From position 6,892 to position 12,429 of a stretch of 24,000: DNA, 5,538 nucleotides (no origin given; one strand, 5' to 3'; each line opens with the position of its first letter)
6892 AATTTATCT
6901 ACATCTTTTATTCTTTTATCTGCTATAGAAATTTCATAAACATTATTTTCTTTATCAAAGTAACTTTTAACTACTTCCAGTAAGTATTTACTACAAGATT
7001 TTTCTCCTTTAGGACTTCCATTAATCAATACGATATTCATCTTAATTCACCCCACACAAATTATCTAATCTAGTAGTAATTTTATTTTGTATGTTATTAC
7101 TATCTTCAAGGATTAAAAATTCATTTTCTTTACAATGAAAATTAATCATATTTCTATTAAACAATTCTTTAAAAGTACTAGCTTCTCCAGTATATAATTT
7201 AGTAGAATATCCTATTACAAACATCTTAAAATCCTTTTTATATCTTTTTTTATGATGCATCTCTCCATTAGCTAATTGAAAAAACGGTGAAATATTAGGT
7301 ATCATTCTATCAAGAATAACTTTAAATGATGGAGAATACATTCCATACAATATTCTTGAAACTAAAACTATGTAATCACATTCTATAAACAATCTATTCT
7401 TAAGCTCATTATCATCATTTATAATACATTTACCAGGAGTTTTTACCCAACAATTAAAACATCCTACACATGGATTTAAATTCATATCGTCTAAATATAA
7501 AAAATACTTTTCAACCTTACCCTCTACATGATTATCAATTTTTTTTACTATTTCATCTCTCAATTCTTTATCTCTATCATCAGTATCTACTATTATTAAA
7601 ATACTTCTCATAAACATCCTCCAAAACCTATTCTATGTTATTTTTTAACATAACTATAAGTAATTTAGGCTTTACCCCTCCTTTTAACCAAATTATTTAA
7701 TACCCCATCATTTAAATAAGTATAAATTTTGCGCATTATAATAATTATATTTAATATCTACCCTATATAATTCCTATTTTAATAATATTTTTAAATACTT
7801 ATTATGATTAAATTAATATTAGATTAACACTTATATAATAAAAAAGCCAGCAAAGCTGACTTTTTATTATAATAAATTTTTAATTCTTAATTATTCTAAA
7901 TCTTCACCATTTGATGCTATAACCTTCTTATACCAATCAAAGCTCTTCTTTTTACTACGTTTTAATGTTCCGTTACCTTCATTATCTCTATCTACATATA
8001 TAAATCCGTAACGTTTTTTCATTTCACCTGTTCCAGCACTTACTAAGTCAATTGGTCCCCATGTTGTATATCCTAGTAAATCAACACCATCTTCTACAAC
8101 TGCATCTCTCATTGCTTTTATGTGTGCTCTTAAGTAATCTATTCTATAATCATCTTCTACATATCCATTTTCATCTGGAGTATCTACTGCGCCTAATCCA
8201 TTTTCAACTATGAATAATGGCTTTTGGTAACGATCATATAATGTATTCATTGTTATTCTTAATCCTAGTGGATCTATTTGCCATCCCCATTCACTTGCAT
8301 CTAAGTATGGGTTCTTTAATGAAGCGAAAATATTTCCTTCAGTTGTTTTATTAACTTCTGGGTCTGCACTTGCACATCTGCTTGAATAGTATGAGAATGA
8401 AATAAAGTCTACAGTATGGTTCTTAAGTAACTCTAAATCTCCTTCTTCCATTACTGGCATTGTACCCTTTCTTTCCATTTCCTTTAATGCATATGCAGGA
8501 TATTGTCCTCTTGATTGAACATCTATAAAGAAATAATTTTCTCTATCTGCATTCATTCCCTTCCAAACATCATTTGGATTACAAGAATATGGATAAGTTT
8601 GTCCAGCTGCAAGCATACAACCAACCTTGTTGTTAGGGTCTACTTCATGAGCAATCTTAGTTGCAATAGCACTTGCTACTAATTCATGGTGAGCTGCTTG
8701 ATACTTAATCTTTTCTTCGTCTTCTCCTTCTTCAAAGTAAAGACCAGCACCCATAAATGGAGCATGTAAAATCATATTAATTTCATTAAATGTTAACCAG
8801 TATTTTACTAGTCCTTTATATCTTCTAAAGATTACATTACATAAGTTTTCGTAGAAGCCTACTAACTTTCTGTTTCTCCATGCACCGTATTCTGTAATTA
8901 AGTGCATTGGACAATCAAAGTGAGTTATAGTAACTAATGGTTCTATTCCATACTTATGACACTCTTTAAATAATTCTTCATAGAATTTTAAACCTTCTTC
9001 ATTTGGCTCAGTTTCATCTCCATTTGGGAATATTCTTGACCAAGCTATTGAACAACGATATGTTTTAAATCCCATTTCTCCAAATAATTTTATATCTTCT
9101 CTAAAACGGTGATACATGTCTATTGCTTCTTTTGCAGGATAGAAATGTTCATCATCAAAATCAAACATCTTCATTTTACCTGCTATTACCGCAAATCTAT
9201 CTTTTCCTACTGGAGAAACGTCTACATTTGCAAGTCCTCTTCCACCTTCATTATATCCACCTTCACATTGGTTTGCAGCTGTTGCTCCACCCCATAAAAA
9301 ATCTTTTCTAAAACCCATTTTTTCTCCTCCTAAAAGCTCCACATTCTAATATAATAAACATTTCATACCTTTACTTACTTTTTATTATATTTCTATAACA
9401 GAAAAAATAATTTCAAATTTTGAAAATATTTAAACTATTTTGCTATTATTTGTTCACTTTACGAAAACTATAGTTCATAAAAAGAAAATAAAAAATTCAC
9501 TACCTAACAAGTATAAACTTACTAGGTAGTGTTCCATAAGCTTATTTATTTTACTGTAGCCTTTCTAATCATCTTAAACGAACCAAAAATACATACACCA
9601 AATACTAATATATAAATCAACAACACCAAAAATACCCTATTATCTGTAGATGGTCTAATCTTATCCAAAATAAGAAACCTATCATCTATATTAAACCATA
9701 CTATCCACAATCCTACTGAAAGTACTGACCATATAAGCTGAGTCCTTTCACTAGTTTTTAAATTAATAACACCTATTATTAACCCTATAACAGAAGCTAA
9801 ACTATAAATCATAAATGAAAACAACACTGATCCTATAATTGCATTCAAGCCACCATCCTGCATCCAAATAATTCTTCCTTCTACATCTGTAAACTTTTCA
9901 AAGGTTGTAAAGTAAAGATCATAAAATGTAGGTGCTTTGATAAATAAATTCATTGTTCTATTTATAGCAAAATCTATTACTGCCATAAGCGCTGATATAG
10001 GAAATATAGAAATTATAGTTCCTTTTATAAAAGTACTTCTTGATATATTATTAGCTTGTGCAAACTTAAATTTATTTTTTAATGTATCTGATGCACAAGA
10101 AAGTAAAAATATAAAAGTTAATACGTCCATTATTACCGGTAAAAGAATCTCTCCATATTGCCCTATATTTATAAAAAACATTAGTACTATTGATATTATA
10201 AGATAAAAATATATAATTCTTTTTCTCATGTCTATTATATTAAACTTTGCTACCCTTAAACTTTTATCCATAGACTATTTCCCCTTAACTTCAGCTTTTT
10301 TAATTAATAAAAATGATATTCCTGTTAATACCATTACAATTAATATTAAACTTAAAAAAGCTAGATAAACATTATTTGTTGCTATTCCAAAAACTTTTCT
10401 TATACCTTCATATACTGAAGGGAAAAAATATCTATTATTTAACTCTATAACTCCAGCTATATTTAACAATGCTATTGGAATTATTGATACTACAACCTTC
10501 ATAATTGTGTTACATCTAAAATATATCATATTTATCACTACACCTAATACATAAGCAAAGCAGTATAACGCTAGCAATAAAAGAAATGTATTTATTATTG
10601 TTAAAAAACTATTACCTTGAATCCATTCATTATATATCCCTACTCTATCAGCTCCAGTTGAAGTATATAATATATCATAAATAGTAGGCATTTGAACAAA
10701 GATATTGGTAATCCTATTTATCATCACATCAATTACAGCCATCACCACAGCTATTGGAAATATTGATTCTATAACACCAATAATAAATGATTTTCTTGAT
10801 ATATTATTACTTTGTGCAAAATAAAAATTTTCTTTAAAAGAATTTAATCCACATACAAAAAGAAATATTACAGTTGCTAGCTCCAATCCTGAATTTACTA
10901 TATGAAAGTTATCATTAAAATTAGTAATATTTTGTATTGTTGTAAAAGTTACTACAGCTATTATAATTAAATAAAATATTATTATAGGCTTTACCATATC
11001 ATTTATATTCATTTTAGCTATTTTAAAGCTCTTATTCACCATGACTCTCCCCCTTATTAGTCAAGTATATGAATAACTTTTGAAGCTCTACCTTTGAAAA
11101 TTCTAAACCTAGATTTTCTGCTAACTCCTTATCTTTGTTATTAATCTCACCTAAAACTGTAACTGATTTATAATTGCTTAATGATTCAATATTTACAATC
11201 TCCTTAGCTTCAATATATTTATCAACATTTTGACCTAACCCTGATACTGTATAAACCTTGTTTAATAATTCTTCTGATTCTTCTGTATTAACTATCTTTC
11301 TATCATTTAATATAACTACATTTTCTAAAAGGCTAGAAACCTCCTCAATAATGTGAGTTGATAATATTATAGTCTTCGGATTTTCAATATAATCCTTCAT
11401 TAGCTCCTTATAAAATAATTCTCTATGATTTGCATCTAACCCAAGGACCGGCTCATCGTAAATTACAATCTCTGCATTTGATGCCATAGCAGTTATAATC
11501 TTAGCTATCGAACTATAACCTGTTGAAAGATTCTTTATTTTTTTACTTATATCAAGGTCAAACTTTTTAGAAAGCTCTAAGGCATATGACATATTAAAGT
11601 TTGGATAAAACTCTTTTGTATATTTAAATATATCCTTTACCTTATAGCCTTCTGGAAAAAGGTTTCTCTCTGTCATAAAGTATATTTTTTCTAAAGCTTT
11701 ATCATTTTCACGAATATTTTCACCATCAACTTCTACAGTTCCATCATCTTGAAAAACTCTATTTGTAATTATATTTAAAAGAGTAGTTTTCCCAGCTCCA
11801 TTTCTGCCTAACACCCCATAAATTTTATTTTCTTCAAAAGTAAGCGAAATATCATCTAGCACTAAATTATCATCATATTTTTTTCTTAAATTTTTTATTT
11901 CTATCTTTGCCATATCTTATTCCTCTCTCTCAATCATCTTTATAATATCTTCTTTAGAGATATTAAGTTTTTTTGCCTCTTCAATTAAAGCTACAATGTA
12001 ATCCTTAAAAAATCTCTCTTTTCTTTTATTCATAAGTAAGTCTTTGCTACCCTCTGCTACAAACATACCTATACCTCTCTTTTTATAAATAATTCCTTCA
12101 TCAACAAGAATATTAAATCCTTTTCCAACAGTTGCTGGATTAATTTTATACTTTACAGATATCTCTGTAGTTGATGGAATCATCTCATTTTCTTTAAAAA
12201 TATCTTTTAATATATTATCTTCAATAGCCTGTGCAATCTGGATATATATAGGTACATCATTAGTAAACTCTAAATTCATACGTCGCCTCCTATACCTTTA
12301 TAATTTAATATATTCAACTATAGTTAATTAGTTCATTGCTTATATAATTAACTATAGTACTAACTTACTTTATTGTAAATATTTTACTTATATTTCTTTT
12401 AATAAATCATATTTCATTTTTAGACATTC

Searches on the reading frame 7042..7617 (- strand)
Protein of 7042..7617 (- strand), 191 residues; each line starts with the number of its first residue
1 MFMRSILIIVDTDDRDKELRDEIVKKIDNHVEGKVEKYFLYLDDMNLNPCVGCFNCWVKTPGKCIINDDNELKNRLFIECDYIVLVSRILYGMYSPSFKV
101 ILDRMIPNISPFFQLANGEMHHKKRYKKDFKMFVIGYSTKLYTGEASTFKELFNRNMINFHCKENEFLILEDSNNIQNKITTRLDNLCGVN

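Call 8: search_protein_families(library=pfam, proteins=[window:7042-7617:-])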
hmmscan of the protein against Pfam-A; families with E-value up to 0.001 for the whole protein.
window:7042-7617:- (191 aa): 1 family
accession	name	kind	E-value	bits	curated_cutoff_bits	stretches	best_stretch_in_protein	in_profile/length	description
PF03358.20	FMN_red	-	0.00058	19.9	24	1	24-106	20-97/152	NADPH-dependent FMN reductase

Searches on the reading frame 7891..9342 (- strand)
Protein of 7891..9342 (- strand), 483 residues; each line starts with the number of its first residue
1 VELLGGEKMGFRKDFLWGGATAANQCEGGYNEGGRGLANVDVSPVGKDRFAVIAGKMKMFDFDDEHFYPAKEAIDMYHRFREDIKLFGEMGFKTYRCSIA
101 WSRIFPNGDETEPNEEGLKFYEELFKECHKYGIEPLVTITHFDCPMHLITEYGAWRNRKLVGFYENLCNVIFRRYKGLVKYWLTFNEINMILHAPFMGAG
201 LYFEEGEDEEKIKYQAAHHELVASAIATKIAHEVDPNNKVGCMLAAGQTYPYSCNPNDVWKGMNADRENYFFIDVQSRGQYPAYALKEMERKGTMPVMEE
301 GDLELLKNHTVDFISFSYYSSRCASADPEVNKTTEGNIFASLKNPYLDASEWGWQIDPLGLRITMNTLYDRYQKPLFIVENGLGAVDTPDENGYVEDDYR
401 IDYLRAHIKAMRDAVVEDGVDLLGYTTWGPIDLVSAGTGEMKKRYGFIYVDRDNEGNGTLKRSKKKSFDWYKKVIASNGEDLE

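Call 8: search_protein_families(library=pfam, proteins=[window:7891-9342:-])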
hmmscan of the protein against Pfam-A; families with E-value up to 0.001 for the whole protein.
window:7891-9342:- (483 aa): 1 family
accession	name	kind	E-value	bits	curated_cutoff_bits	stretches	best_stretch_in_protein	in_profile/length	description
PF00232.24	Glyco_hydro_1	-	1.3e-132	442.9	22.6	1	10-479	4-452/453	Glycosyl hydrolase family 1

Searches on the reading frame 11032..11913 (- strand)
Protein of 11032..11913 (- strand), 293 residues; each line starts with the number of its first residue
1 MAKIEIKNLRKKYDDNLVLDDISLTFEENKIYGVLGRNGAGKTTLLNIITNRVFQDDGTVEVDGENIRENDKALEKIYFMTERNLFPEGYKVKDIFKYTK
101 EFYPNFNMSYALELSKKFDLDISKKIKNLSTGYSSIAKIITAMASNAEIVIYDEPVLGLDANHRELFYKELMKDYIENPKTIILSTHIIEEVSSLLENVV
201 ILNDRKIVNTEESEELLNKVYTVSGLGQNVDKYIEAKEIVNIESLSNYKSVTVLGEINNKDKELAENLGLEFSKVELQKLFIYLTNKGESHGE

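Call 7: search_protein_families(library=pfam, proteins=[window:11032-11913:-])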
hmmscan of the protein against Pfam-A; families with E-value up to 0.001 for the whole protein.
window:11032-11913:- (293 aa): 3 families
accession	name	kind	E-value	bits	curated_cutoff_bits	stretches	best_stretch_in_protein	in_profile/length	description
PF00005.33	ABC_tran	-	2.6e-20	73.8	25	1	19-156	1-136/137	ABC transporter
PF13304.12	AAA_21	-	2.2e-09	38.2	27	1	128-191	237-302/304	AAA domain, putative AbiEii toxin, Type IV TA system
PF13173.12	AAA_14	-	0.00054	20.4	27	1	29-136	2-117/129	AAA domain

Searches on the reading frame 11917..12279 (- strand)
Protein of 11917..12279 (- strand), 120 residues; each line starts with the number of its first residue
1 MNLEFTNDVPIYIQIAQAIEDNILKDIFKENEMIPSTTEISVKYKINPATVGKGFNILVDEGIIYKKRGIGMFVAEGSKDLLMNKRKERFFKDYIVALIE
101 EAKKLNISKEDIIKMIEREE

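Call 7: search_protein_families(library=pfam, proteins=[window:11917-12279:-])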
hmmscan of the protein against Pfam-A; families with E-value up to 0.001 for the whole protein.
window:11917-12279:- (120 aa): 1 family
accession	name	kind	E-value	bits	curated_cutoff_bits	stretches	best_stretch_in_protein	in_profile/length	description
PF00392.27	GntR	-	6.4e-09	35.8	27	1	12-74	2-64/64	Bacterial regulatory proteins, gntR family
